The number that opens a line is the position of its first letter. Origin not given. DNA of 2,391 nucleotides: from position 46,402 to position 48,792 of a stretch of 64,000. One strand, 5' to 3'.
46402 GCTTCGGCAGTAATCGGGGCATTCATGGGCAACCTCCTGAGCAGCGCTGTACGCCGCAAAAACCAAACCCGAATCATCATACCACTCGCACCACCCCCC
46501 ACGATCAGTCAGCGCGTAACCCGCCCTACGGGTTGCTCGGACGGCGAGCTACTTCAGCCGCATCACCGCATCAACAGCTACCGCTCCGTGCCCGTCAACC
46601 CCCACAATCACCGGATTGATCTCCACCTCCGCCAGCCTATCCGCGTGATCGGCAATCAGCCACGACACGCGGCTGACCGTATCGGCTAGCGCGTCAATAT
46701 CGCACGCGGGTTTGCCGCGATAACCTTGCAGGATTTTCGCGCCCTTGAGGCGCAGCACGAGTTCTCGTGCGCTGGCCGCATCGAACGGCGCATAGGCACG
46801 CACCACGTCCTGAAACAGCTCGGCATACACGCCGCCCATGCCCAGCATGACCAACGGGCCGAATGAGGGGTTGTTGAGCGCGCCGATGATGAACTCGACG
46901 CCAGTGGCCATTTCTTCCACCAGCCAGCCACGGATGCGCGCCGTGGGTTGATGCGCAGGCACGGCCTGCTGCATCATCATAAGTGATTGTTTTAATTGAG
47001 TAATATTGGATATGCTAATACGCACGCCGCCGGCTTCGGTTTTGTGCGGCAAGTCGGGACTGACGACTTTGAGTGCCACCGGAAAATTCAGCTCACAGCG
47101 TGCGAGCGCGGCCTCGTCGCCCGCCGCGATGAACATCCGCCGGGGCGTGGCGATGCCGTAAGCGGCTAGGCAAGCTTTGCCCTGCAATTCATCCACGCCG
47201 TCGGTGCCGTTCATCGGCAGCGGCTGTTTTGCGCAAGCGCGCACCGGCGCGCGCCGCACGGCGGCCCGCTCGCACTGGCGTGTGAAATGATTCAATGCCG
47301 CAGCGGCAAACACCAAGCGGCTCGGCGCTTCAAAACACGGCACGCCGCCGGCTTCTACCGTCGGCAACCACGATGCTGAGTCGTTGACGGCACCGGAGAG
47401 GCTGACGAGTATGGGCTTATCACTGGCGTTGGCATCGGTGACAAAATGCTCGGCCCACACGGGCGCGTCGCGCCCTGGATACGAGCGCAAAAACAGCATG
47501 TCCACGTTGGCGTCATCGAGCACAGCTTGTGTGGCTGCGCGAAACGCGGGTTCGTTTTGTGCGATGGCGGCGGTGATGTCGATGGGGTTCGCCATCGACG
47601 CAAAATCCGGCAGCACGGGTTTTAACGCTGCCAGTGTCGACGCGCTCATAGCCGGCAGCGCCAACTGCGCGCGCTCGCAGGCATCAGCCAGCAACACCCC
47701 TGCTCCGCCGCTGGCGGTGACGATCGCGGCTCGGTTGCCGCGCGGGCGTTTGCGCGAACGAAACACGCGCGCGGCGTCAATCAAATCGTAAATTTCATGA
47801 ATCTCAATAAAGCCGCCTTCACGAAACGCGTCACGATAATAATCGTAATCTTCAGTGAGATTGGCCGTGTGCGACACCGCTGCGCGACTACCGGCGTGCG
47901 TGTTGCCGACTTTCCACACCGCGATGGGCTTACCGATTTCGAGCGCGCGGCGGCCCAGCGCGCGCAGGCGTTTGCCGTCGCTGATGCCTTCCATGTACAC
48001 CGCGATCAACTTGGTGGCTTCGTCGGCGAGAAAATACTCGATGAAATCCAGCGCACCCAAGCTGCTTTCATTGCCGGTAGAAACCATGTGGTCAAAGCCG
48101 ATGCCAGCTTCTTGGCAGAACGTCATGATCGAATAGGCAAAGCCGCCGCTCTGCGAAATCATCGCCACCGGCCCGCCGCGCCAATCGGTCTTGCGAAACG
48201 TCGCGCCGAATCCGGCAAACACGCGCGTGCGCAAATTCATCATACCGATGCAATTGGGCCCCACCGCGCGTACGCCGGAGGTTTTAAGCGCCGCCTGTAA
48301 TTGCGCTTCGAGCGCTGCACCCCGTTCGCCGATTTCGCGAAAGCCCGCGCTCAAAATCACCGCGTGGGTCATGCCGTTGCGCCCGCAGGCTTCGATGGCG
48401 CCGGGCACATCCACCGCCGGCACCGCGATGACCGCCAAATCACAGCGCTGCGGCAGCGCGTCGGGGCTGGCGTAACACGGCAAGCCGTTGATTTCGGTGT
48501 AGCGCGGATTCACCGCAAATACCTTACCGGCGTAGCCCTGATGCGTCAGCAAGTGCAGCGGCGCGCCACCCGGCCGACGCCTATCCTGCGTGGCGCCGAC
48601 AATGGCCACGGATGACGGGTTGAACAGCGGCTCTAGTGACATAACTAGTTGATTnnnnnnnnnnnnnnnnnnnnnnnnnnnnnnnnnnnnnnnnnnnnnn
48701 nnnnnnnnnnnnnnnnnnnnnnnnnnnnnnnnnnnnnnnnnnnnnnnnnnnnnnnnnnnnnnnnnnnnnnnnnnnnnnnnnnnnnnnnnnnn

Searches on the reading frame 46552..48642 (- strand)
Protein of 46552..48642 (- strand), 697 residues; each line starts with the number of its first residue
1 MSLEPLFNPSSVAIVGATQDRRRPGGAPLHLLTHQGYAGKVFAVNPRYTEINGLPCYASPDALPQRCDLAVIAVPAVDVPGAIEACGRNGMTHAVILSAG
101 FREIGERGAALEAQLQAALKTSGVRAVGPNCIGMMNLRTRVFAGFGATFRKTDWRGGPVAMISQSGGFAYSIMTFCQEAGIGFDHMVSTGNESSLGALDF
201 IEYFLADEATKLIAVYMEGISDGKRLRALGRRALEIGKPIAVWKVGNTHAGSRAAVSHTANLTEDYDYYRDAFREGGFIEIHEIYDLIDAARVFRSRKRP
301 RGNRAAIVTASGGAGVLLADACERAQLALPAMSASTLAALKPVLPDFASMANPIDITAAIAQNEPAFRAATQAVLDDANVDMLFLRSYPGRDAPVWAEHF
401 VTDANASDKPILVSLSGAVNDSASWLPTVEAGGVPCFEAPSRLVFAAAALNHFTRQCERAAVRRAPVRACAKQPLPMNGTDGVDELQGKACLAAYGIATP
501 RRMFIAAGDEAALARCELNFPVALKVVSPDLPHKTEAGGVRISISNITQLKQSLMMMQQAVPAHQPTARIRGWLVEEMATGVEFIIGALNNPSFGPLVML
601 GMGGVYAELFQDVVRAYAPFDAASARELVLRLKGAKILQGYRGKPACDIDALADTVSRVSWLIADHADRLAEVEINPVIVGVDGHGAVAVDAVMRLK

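Call 9: find_homologous_proteins(query=window:46552-48642:-, max_evalue=1e-30)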
Query window:46552-48642:- (697 aa): 1134 proteins with E <= 1e-30 among 8000 candidates; the best 120 are listed.
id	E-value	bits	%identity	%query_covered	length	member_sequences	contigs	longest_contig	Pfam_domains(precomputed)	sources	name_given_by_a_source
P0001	0.0e+0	1561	100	100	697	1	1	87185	PF02629.26,PF13607.12,PF13549.12,PF13380.13,PF19045.5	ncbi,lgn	-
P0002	0.0e+0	1243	79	100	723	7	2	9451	PF02629.26,PF13607.12,PF13549.12,PF13380.13,PF19045.5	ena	-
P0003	0.0e+0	1239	80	100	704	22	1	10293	PF02629.26,PF13607.12,PF13549.12,PF13380.13,PF19045.5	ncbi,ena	-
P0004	0.0e+0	1237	78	100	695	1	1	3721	PF02629.26,PF13607.12,PF13549.12,PF13380.13,PF19045.5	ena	-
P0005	0.0e+0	1237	78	100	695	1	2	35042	PF02629.26,PF13607.12,PF13549.12,PF13380.13,PF19045.5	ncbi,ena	-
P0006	0.0e+0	1236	80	100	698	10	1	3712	PF02629.26,PF13607.12,PF13549.12,PF13380.13,PF19045.5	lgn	-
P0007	0.0e+0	1236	78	100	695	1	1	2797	PF02629.26,PF13607.12,PF13549.12,PF13380.13,PF19045.5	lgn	-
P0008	0.0e+0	1233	79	100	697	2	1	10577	PF02629.26,PF13607.12,PF13549.12,PF13380.13,PF19045.5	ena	-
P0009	0.0e+0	1216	78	100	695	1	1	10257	PF02629.26,PF13607.12,PF13549.12,PF13380.13,PF19045.5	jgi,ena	-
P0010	0.0e+0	1213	78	100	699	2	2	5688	PF02629.26,PF13607.12,PF13549.12,PF13380.13,PF19045.5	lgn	-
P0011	0.0e+0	1210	77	100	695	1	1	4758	PF02629.26,PF13607.12,PF13549.12,PF13380.13,PF19045.5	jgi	-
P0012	0.0e+0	1207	78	100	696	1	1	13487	PF02629.26,PF13607.12,PF13549.12,PF13380.13,PF19045.5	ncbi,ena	-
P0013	0.0e+0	1206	76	100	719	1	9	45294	PF02629.26,PF13607.12,PF13549.12,PF13380.13,PF19045.5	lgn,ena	-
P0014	0.0e+0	1206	77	100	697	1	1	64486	PF02629.26,PF13607.12,PF13549.12,PF13380.13,PF19045.5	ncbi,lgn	-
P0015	0.0e+0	1205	78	100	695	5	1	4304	PF02629.26,PF13607.12,PF13549.12,PF13380.13,PF19045.5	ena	-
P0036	0.0e+0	1134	74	100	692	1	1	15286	PF02629.26,PF13607.12,PF13549.12,PF13380.13,PF19045.5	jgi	jgi:acetate---CoA ligase (ADP-forming)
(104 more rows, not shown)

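Call 10: search_protein_families(library=pfam, proteins=[window:46552-48642:-])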
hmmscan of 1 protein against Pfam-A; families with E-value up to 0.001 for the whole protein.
window:46552-48642:- (697 aa): 5 families
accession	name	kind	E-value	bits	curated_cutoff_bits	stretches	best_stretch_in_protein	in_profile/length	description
PF13549.11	ATP-grasp_5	-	3.4e-61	206.9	27.6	1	483-696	10-221/221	ATP-grasp domain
PF13607.11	Succ_CoA_lig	-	1.6e-40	138.5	27.4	1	157-294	2-138/138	Succinyl-CoA ligase like flavodoxin domain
PF13380.12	CoA_binding_2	-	1.1e-18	68.2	22.8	1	11-135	2-114/116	CoA binding domain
PF02629.25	CoA_binding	-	2.5e-11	44.6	22.3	1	9-100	3-97/97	CoA binding domain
PF19045.5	Ligase_CoA_2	-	7.4e-09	36.3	23.7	1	306-420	2-121/162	Ligase-CoA domain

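Call 12: find_related_loci(query=A1, collection=genome_contigs, flank=6000)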
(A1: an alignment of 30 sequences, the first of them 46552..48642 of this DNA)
Query A1 (697 aa) in genome_contigs; peptide patterns used: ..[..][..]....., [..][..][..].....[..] (x = any residue, [..] = any of these).
598 stretches matched a pattern (row limit reached: there are more); 584 encode a relative of the query (tblastn E <= 1e-3); the best 80 are kept; 80 distinct loci.
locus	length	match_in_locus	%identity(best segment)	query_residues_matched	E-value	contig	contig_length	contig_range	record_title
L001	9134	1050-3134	78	1-697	0e+0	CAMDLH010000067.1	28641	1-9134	MAG: Bordetella parapertussis isolate TH-11nov19-107 genome assembly, contig: TH-11nov19-C3850, whole genome shotgun seq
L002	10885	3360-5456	80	2-695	0e+0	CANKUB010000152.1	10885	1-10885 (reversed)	MAG: Betaproteobacteria bacterium isolate RH-9nov16-74 genome assembly, contig: RH-9nov16-C-C14139, whole genome shotgun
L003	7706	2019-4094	80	1-695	0e+0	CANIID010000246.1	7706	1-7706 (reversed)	MAG: Betaproteobacteria bacterium isolate RE-9nov16-207 genome assembly, contig: RE-9nov16-C26156, whole genome shotgun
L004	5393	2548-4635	79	1-696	0e+0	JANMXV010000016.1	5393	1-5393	MAG: Betaproteobacteria bacterium isolate OTE_88_concoct_214 OTE_88_k141_826302, whole genome shotgun sequence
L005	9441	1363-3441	75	1-695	0e+0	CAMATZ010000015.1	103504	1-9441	MAG: Bordetella parapertussis isolate MaH-04nov19-207 genome assembly, contig: MaH-04nov19-C252, whole genome shotgun se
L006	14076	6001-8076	77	1-694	0e+0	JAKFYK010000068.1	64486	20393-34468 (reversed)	MAG: Betaproteobacteria bacterium isolate ND5_Bin_58 ND5_0000349, whole genome shotgun sequence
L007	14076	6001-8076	77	1-695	0e+0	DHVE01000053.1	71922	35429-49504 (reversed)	MAG TPA_asm: Betaproteobacteria bacterium UBA5216 UBA5216_contig_12, whole genome shotgun sequence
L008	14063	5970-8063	76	1-695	0e+0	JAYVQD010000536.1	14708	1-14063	MAG: Nitrosomonadales bacterium isolate GL72_UP_concoct_22 GL72_UP_concoct_22_535, whole genome shotgun sequence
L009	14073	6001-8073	62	3-695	0e+0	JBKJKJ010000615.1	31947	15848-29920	MAG: Burkholderiales bacterium isolate ant_bin.237 S1Ck117_2931259_flag_1_multi_10.9733_len_31947, whole genome shotgun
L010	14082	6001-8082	66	1-695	0e+0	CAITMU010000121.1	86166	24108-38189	MAG: uncultured beta proteobacterium isolate Kiruna2_bin-3108 genome assembly, contig: bin-3108:121/161, whole genome sh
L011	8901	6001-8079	60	3-697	0e+0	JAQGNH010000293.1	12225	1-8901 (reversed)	MAG: Betaproteobacteria bacterium isolate RYN_582 scaffold_2630877, whole genome shotgun sequence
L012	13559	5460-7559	73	1-697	0e+0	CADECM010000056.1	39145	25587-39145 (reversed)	MAG: uncultured beta proteobacterium isolate Betaproteobacteria sp. RBC024 genome assembly, contig: MAG024_56, whole gen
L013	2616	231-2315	61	1-697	0e+0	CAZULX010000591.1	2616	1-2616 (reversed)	MAG TPA_asm: uncultured Streptomycetaceae bacterium isolate binchicken_co31_378 genome assembly, contig: k141_4361964, w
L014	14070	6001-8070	57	3-696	0e+0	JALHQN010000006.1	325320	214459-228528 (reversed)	MAG: Burkholderiales bacterium isolate bin.9 c_000000000173, whole genome shotgun sequence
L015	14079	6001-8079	75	1-695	0e+0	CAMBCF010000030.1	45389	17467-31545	MAG: Bordetella parapertussis isolate TH-08apr19-38 genome assembly, contig: TH-08apr19-C1902, whole genome shotgun sequ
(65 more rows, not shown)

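Call 14: find_encoding_contigs(protein=P0001, flank=10000, max_places=3)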
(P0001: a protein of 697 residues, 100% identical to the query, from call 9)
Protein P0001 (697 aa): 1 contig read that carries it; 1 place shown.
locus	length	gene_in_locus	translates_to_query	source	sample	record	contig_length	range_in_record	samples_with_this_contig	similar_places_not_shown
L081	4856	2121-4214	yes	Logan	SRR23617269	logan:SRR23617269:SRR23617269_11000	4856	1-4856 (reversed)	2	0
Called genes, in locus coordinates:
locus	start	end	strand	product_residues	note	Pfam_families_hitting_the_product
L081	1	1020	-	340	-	?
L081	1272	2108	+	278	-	PF01522:Polysacc_deac_1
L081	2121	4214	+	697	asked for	PF02629:CoA_binding, PF13380:CoA_binding_2, PF13607:Succ_CoA_lig, PF19045:Ligase_CoA_2, PF13549:ATP-grasp_5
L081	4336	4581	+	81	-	-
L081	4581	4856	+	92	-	?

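Call 20: list_cluster_members(proteins=[P0001])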
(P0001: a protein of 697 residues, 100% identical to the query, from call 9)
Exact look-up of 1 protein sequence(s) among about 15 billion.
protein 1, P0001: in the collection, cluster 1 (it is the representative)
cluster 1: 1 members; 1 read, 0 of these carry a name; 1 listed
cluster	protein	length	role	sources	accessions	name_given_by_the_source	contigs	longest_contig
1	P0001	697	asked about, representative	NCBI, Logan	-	-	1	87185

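Call 41: predict_structure(alignment_id=A1)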
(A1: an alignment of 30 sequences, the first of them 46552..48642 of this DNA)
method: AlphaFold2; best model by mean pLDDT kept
length: 697 residues; sequences in the alignment: 30
mean_pLDDT: 89.6   pTM: 0.88
mean pLDDT of the five models: 89.6, 88.8, 87.7, 85.4, 85.1
residues with pLDDT >= 90: 445; 70-90: 222; 50-70: 30; < 50: 0
segments of 3 or more residues with pLDDT < 50: none
pLDDT, mean of each block of 10 residues (from residue 1): 88 95 90 89 96 95 95 93 96 89 76 92 90 71 69 87 88 90 90 87 94 89 93 96 80 60 79 92 93 92 95 89 96 96 88 86 86 96 87 86 94 85 87 90 95 94 83 80 87 96 93 90 94 84 96 94 91 95 95 93 88 91 93 87 89 97 94 95 94 91
secondary structure, 60 per line:
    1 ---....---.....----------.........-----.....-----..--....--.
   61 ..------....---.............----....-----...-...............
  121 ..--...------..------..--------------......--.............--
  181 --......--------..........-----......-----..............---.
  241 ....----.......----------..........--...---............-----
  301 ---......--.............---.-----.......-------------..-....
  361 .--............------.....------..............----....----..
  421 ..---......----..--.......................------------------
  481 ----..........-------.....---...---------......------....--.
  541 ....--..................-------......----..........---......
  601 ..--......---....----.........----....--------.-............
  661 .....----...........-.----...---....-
elements in order (helices of 4 or more, strands of 3 or more residues): H4-7 E11-15 H26-34 E40-44 E54-57 E69-72 H76-88 E93-96 H106-122 E125-127 E158-163 H166-178 E183-188 H197-206 E212-217 H223-236 E240-244 H249-255 H266-275 E278-280 H284-295 E304-309 H312-324 H334-340 H357-361 H364-375 E382-386 H393-406 E411-414 H419-422 H426-431 H440-462 H485-494 E502-506 E522-527 H534-537 E540-544 H547-564 E572-577 E582-591 E595-602 H605-610 E614-617 H622-630 H635-638 H649-665 E670-680 E687-689 E693-696
